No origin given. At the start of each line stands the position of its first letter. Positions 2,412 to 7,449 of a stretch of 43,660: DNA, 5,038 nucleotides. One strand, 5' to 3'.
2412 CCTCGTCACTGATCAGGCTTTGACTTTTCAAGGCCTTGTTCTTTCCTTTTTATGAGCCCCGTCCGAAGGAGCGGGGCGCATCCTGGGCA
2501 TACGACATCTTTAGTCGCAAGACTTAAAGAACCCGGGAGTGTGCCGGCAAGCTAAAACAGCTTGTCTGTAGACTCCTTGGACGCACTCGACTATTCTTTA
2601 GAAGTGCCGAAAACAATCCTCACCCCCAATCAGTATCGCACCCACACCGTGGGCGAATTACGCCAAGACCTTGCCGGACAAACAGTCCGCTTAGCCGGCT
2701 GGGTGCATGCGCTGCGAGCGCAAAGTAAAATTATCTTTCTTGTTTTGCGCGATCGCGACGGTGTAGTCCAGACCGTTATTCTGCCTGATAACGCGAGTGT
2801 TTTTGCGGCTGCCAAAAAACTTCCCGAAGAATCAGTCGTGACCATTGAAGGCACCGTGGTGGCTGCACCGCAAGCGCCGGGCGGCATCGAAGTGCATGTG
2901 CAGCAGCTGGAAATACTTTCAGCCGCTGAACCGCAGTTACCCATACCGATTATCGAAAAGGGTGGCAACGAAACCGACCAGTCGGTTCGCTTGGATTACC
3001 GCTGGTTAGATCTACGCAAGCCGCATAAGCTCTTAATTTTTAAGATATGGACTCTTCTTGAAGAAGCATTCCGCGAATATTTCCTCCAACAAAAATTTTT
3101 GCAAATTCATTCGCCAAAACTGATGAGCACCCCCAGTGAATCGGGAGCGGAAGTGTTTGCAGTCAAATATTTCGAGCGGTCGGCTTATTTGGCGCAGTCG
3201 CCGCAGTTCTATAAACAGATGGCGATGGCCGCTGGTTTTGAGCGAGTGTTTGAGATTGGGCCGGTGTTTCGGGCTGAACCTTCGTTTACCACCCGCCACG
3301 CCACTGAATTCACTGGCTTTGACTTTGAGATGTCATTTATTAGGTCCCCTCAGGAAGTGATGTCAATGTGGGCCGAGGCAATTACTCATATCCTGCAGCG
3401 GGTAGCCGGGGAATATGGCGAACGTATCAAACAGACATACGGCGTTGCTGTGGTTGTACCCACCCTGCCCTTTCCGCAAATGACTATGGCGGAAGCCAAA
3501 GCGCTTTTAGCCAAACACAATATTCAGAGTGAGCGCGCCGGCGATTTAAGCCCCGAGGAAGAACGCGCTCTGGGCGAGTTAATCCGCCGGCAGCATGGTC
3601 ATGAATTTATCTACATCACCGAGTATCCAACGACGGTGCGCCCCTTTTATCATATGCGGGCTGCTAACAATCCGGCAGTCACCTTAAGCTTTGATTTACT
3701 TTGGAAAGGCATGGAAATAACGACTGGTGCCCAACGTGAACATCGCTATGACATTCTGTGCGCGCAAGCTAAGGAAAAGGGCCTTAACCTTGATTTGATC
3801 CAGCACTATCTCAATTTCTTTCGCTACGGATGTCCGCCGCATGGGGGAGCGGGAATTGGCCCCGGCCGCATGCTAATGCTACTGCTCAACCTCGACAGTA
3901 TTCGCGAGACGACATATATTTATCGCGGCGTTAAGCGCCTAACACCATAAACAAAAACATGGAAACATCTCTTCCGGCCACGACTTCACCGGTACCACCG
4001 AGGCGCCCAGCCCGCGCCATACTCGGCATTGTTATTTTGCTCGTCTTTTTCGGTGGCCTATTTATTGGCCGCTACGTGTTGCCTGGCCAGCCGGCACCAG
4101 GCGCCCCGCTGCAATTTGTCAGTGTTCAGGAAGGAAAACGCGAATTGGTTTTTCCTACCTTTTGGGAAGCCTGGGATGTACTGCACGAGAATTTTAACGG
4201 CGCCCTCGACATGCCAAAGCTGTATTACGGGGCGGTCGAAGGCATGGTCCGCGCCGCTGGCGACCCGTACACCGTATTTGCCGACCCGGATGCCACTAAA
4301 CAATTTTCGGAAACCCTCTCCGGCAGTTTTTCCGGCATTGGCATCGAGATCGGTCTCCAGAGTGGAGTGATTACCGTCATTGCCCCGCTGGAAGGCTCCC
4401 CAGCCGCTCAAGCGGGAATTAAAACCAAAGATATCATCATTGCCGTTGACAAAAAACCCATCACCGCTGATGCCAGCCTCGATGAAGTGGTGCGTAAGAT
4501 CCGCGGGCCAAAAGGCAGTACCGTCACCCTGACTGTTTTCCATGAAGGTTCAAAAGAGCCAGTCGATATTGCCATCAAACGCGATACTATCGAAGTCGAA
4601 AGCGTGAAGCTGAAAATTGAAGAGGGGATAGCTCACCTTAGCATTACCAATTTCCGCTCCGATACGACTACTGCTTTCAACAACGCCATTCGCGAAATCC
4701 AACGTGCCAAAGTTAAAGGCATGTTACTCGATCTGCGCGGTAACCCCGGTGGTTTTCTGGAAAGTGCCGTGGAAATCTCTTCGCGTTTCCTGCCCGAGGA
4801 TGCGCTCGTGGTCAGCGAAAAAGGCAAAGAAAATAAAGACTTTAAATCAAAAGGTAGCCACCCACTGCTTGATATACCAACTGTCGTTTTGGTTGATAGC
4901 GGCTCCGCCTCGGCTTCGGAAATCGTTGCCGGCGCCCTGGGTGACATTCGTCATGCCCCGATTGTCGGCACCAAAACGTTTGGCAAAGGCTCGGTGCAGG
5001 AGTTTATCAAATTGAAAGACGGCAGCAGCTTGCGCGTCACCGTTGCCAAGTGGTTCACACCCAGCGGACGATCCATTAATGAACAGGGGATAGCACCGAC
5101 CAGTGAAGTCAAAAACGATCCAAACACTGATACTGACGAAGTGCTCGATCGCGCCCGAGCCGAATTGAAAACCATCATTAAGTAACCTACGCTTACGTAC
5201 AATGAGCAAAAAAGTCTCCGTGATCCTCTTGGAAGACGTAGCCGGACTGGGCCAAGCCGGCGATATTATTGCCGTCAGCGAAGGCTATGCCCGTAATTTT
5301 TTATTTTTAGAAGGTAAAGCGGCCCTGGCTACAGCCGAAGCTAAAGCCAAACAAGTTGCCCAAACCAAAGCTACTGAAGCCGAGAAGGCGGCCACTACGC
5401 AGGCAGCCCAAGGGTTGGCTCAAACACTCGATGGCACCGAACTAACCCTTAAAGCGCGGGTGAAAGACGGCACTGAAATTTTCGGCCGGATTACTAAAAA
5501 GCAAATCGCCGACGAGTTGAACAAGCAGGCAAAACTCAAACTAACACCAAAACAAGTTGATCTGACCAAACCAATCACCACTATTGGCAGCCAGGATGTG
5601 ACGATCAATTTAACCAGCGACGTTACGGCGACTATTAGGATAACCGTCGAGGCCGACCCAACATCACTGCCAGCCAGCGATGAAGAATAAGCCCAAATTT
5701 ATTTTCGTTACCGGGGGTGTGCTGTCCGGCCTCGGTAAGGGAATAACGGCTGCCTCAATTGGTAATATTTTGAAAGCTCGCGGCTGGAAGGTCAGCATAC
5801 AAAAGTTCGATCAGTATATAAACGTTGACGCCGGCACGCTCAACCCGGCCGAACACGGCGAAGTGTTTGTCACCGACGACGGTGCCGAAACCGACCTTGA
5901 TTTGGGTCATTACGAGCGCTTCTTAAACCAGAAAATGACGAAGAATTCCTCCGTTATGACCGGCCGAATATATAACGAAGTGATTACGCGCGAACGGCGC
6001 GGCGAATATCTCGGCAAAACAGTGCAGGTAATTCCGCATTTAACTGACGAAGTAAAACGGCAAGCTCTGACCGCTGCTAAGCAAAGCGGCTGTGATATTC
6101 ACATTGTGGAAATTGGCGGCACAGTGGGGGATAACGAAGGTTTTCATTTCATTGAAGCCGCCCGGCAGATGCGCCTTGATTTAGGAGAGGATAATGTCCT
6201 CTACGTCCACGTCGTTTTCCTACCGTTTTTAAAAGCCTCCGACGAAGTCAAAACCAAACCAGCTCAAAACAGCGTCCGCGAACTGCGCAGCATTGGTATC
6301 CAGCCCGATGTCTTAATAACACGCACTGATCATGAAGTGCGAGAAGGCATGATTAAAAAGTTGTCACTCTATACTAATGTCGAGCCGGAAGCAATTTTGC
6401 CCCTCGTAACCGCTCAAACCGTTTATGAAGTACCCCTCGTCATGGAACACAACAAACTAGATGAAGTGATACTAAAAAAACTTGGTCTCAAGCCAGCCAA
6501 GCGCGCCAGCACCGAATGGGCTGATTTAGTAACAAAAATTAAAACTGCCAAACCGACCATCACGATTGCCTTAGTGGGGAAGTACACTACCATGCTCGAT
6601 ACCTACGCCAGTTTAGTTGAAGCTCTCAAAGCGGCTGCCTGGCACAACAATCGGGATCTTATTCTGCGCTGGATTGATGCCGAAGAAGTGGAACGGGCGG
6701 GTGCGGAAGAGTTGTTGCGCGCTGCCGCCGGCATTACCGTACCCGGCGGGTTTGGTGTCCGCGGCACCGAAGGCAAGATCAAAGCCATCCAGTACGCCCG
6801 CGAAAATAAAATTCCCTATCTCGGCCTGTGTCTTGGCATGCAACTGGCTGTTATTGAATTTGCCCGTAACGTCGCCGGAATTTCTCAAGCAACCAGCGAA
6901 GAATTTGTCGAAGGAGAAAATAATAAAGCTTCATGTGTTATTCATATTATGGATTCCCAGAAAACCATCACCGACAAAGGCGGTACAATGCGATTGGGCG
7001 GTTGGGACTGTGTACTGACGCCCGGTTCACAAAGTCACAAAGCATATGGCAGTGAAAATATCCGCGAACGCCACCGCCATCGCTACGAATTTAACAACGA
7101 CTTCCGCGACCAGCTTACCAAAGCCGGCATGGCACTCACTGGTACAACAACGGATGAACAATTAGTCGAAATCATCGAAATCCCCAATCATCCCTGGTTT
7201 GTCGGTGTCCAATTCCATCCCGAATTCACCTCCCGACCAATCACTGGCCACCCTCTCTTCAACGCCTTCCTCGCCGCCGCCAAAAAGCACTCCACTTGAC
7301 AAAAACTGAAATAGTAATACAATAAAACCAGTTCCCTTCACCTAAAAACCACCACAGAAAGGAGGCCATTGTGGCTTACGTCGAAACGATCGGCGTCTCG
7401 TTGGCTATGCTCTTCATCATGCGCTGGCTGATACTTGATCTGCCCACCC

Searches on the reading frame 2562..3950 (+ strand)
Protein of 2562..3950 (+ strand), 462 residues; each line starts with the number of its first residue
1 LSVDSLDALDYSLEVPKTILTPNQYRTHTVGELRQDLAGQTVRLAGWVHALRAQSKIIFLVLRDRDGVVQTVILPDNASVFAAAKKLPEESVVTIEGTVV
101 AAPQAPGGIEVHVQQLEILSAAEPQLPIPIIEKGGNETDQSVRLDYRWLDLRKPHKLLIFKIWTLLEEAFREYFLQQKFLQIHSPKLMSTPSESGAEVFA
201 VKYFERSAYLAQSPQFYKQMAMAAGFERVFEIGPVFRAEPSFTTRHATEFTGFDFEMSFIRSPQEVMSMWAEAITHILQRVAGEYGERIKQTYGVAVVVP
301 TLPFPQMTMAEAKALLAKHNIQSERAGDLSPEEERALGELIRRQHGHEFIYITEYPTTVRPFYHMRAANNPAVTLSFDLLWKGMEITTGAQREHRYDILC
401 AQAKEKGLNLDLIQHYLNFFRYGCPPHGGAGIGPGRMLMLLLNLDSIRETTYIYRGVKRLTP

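Call 58: search_protein_families(library=pfam, proteins=[window:2562-3950:+], max_evalue=0.00001)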
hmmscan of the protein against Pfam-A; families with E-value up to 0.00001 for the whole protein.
window:2562-3950:+ (462 aa): 2 families
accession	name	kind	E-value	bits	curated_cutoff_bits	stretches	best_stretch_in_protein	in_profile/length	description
PF00152.25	tRNA-synt_2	-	7.5e-78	262.1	25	1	140-451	2-302/308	tRNA synthetases class II (D, K and N)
PF01336.31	tRNA_anti-codon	-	1.5e-16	60.5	27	1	42-119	1-75/75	OB-fold nucleic acid binding domain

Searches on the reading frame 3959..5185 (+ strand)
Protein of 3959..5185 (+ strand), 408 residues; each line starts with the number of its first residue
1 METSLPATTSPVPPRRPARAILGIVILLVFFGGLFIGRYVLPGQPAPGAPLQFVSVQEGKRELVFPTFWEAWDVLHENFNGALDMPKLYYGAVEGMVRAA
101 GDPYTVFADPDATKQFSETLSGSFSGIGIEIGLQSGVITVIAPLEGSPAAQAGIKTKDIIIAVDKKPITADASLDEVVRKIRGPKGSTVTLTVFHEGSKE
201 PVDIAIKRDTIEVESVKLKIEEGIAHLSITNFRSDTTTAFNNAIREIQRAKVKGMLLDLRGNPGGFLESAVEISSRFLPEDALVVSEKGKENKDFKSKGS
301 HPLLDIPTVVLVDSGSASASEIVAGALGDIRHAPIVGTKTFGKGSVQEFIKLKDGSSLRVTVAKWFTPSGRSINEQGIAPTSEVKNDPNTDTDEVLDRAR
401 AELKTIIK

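Call 58: search_protein_families(library=pfam, proteins=[window:3959-5185:+], max_evalue=0.00001)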
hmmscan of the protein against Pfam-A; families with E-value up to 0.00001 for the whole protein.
window:3959-5185:+ (408 aa): 5 families
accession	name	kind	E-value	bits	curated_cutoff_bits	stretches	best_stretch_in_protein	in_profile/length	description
PF03572.23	Peptidase_S41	-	1.4e-48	165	24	1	224-384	2-165/165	Peptidase family S41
PF13180.12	PDZ_2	-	4.9e-13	49.6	27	1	126-205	2-79/80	PDZ domain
PF17820.7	PDZ_6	-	7.9e-12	45.2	27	1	141-193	3-52/54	PDZ domain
PF00595.29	PDZ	-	4.9e-09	36.9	23.2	1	125-193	10-80/81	PDZ domain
PF22694.1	CtpB_N-like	-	3.7e-06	27.7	27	1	68-110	41-83/85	Activating protease CtpB N-terminal domain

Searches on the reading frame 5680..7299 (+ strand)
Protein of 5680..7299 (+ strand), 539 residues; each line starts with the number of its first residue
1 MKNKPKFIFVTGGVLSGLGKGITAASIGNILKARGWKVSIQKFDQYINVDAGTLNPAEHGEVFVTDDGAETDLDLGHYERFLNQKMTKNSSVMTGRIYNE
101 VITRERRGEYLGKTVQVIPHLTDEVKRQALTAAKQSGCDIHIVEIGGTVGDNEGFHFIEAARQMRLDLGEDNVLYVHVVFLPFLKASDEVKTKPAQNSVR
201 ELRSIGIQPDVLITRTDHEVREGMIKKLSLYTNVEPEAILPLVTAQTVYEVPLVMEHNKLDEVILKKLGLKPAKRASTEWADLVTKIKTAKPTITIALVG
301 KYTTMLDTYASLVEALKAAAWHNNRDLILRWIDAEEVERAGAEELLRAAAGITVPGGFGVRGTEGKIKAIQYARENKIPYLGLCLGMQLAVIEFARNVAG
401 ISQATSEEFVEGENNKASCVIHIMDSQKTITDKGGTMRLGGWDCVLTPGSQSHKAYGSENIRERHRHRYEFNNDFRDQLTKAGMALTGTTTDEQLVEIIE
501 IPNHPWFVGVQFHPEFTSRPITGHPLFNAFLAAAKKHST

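Call 58: search_protein_families(library=pfam, proteins=[window:5680-7299:+], max_evalue=0.00001)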
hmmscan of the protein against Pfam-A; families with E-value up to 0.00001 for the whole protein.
window:5680-7299:+ (539 aa): 3 families
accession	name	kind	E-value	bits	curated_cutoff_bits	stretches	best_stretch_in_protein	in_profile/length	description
PF06418.20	CTP_synth_N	-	4.7e-116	387.2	26.1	1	6-270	1-265/265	CTP synthase N-terminus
PF00117.34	GATase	-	6.6e-39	134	22.8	1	305-532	2-189/190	Glutamine amidotransferase class-I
PF07722.19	Peptidase_C26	-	2.3e-07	31.3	20.5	1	367-515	95-219/219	Peptidase C26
